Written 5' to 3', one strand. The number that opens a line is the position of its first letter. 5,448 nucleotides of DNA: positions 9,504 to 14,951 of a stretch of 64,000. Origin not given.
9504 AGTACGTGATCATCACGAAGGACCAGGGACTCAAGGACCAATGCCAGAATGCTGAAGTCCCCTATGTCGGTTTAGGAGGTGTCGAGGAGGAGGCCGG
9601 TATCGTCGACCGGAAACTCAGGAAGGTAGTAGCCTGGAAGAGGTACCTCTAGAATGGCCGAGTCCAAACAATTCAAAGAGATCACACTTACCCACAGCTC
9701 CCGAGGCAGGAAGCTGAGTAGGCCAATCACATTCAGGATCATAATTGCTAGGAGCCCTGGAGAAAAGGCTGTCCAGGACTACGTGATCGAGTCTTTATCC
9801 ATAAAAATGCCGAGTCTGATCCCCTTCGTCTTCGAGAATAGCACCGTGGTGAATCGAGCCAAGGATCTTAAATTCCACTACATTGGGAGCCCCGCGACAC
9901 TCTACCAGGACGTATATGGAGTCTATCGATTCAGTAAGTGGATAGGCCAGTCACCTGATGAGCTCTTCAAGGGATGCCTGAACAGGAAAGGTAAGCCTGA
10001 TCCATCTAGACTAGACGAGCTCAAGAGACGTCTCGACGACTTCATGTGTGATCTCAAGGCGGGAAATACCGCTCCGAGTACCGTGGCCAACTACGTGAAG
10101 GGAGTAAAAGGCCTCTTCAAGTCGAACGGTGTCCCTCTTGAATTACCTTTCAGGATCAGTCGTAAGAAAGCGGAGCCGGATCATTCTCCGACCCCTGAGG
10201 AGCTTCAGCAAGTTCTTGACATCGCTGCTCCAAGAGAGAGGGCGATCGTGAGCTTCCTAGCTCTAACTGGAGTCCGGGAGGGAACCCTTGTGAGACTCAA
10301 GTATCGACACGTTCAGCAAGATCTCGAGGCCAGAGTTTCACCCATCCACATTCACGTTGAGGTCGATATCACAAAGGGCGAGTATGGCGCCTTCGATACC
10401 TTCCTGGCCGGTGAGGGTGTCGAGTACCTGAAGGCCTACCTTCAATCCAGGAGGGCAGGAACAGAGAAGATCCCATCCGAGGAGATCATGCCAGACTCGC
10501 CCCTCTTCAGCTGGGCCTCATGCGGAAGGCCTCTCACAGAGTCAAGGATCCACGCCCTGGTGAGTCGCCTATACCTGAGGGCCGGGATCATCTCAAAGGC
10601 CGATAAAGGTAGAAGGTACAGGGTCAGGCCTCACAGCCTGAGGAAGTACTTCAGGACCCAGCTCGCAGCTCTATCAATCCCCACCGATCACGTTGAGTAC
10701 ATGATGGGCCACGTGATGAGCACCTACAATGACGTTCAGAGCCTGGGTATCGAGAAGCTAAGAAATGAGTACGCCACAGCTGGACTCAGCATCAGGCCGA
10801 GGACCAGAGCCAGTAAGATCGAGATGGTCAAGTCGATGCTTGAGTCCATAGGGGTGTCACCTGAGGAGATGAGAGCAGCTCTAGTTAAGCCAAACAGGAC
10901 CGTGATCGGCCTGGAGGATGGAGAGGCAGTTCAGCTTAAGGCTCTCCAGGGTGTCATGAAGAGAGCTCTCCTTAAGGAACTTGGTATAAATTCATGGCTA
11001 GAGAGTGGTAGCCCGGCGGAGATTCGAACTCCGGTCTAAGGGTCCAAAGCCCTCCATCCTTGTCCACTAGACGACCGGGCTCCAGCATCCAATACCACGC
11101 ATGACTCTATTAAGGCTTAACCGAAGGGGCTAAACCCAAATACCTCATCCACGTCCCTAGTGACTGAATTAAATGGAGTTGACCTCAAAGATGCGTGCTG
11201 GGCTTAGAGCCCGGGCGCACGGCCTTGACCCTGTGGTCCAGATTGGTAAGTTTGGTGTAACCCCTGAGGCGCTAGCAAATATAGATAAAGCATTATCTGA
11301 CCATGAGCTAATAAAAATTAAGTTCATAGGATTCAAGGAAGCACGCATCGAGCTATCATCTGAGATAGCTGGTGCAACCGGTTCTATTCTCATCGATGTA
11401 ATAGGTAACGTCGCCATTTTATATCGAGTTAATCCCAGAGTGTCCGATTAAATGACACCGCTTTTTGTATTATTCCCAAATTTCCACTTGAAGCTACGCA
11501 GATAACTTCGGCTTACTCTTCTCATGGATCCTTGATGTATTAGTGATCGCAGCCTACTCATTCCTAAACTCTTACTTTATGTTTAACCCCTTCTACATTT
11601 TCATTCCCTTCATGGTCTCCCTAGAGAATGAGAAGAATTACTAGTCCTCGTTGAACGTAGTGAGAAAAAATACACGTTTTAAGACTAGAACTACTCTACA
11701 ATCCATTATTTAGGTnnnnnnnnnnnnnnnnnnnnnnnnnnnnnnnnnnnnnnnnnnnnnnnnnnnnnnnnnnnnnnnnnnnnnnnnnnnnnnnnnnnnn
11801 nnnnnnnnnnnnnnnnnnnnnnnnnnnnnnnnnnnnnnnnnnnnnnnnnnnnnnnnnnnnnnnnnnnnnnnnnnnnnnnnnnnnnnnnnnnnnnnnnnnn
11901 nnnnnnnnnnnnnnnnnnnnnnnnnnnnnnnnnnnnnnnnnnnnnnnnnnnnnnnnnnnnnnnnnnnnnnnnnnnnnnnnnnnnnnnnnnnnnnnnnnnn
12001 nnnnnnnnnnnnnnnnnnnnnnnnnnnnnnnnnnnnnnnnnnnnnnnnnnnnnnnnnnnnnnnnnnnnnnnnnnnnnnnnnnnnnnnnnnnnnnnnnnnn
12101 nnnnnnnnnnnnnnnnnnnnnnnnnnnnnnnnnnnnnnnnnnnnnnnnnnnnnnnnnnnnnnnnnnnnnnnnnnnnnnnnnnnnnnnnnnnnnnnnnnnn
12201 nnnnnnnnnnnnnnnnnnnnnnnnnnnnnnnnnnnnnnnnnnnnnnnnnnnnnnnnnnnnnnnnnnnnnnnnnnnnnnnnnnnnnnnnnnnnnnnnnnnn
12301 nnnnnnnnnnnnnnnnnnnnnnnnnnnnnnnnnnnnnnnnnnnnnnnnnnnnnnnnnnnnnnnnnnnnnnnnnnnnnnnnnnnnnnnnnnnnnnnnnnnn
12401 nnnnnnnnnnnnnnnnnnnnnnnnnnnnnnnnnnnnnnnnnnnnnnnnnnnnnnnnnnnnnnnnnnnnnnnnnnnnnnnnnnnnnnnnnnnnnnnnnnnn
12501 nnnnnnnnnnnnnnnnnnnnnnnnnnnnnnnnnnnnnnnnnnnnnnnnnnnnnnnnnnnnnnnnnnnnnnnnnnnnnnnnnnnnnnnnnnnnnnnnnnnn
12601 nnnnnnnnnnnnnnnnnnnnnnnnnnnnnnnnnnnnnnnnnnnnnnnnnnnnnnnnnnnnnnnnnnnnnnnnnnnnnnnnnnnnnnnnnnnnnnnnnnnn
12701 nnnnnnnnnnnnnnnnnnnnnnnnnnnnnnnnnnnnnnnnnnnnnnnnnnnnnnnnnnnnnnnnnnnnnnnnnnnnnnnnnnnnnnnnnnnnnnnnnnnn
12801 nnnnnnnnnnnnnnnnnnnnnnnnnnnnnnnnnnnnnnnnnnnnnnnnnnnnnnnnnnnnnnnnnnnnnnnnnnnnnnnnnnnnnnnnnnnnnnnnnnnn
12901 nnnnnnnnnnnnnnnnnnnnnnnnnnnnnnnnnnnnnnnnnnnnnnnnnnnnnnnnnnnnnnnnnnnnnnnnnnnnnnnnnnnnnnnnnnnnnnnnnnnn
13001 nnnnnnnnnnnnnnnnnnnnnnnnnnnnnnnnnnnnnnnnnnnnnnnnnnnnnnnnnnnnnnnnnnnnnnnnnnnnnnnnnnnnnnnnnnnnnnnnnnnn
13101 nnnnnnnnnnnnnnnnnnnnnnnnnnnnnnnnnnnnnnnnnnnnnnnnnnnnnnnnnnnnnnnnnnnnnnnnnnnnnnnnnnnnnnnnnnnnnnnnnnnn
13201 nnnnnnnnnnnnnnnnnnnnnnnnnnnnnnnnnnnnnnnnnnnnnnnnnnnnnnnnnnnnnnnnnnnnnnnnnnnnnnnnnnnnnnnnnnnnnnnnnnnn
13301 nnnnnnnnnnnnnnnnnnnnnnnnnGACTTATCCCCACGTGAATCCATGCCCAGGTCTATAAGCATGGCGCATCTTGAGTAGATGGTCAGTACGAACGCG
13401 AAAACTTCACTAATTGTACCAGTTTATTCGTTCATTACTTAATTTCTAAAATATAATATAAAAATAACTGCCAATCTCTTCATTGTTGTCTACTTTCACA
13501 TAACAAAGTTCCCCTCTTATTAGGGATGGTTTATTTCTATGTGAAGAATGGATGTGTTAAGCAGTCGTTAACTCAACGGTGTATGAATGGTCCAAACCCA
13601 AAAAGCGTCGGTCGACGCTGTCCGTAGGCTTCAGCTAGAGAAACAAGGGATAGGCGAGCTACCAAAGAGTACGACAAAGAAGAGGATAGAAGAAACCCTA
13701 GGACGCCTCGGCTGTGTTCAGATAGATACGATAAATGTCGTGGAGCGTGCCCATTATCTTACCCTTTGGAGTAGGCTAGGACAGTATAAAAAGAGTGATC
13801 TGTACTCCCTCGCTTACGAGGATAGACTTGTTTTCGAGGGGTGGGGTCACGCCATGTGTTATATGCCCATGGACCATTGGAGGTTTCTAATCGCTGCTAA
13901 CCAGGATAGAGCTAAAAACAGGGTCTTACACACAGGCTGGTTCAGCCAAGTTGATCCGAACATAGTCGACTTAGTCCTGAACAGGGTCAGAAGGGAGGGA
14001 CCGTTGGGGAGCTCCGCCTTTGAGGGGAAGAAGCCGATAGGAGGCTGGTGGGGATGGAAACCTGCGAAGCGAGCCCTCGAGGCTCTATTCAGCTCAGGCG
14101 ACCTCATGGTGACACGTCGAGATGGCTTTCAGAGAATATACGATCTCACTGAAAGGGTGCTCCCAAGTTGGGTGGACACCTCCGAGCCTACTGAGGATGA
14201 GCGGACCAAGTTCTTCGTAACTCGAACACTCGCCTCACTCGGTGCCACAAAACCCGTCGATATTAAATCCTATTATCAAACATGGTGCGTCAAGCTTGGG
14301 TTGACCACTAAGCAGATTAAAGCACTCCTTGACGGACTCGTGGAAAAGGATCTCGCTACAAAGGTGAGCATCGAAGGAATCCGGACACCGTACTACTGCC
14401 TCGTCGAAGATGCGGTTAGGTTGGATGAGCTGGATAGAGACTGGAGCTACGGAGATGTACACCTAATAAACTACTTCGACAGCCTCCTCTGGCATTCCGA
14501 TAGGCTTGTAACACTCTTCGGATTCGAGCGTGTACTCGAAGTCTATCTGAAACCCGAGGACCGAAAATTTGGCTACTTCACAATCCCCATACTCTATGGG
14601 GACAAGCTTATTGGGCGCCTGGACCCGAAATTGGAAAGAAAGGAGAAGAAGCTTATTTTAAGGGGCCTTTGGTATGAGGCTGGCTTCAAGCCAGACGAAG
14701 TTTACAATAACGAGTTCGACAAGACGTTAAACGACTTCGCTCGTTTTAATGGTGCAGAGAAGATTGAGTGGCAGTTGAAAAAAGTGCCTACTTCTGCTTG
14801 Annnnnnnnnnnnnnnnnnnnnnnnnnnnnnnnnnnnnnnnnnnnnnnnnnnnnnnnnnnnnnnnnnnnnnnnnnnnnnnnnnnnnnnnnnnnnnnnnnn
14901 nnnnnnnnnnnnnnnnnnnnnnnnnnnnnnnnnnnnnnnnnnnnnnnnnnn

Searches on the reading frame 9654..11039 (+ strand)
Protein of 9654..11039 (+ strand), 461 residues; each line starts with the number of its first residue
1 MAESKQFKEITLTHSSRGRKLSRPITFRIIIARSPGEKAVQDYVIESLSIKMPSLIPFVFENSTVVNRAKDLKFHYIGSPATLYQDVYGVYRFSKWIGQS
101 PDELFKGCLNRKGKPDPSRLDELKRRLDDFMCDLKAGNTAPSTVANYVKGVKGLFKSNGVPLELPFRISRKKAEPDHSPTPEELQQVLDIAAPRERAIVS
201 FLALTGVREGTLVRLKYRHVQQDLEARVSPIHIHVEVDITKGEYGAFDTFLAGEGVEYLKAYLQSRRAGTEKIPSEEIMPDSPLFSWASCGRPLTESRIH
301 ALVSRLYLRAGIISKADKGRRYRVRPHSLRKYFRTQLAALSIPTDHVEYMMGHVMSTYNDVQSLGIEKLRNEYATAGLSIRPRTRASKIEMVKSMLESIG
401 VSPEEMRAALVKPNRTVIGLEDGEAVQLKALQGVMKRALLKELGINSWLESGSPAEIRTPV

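Call 7: search_protein_families(library=pfam, proteins=[window:9654-11039:+], max_evalue=0.01)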
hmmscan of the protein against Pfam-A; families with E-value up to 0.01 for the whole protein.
window:9654-11039:+ (461 aa): 2 families
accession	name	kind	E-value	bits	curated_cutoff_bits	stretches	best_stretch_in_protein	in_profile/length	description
PF00589.27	Phage_integrase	-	3.7e-12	46.8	27.1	1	180-354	4-157/172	Phage integrase family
PF16795.10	Phage_integr_3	-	0.007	16.7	27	0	308-356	90-137/161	Archaeal phage integrase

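Call 8: search_protein_families(library=phrogs, proteins=[window:9654-11039:+], max_evalue=0.01)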
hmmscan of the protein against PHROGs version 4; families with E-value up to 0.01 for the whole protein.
window:9654-11039:+ (461 aa): 3 families
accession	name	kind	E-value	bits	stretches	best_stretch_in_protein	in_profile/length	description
phrog_1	-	integration and excision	1.5e-16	61.8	1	120-355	204-424/611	integrase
phrog_216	-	integration and excision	6.4e-08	33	1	170-354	47-213/301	integrase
phrog_5127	-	integration and excision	1.7e-07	32.1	1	167-355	183-323/355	integrase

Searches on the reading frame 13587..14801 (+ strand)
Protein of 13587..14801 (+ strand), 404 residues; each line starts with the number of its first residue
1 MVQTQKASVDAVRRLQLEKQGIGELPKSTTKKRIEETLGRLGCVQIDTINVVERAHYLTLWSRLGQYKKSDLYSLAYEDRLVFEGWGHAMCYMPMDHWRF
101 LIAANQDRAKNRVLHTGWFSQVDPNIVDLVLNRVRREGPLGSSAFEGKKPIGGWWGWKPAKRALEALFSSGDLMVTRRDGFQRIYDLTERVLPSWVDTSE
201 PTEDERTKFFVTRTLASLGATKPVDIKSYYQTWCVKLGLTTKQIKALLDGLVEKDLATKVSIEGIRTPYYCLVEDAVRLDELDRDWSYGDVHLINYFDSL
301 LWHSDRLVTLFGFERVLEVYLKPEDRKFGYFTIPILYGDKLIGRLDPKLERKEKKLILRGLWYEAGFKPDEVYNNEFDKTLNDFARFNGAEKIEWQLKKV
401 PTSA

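Call 58: search_protein_families(library=pfam, proteins=[window:13587-14801:+], max_evalue=0.0001)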
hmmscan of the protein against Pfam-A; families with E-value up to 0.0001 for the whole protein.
window:13587-14801:+ (404 aa): 1 family
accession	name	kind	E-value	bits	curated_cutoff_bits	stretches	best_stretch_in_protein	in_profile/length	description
PF06224.18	AlkZ-like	-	1.4e-60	206.1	25.9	1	39-387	2-329/329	DNA glycosylase AlkZ-like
